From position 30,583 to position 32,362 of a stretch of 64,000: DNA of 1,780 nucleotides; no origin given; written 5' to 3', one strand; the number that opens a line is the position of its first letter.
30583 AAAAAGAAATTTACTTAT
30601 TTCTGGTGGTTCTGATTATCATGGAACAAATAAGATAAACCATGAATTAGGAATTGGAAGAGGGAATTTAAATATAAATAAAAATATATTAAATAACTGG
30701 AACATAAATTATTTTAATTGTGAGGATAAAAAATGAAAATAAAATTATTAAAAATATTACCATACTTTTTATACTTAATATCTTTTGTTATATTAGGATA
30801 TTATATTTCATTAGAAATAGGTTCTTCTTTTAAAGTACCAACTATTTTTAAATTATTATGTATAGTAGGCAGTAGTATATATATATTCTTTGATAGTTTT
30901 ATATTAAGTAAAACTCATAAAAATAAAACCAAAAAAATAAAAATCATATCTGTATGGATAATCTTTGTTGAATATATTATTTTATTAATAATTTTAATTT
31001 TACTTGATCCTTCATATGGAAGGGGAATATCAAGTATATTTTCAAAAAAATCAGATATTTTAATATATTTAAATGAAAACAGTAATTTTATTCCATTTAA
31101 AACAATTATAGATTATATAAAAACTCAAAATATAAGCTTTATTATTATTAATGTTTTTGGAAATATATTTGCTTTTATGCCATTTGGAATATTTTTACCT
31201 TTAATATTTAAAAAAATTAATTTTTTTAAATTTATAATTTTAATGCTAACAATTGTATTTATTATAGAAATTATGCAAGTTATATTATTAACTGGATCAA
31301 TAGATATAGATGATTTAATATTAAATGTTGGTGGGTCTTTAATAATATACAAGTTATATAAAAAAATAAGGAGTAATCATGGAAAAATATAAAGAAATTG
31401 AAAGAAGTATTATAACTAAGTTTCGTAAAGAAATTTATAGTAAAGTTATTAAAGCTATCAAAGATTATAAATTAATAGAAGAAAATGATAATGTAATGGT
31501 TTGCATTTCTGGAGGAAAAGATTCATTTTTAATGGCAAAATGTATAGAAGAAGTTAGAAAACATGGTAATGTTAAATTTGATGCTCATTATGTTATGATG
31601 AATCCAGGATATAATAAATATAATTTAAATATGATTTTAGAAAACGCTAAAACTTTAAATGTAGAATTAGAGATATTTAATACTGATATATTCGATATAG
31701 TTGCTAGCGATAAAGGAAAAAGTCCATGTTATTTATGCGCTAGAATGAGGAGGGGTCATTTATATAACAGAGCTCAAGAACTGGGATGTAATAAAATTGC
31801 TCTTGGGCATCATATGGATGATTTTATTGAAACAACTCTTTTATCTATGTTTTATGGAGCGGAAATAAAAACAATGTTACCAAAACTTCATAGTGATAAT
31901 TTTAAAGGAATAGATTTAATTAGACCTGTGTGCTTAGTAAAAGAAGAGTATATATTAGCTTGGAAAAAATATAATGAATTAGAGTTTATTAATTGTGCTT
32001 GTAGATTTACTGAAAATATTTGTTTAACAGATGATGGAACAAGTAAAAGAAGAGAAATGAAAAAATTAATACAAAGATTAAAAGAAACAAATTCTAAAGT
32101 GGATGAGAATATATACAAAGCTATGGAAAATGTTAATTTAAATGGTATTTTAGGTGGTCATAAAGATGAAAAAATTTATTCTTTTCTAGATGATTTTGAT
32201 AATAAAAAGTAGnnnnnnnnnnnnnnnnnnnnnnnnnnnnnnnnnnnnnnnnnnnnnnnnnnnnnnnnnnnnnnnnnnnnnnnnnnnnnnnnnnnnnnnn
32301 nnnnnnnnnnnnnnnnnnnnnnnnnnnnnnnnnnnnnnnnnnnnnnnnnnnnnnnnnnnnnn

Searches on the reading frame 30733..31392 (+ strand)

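Call 70: search_protein_families(library=pfam, proteins=[window:30733-31392:+], max_evalue=0.00001)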
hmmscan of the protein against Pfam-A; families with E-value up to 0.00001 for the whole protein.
window:30733-31392:+ (219 aa): 1 family
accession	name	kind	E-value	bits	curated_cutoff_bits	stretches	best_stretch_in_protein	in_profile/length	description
PF04892.17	VanZ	-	4e-22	79.6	30.1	1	78-210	1-123/126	VanZ like family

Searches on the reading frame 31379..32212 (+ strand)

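Call 70: search_protein_families(library=pfam, proteins=[window:31379-32212:+], max_evalue=0.00001)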
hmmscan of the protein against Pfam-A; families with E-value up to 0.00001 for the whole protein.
window:31379-32212:+ (277 aa): 1 family
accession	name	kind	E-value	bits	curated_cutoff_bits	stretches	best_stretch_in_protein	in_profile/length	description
PF01171.26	ATP_bind_3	-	3e-16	60.1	27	1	39-204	2-164/182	PP-loop family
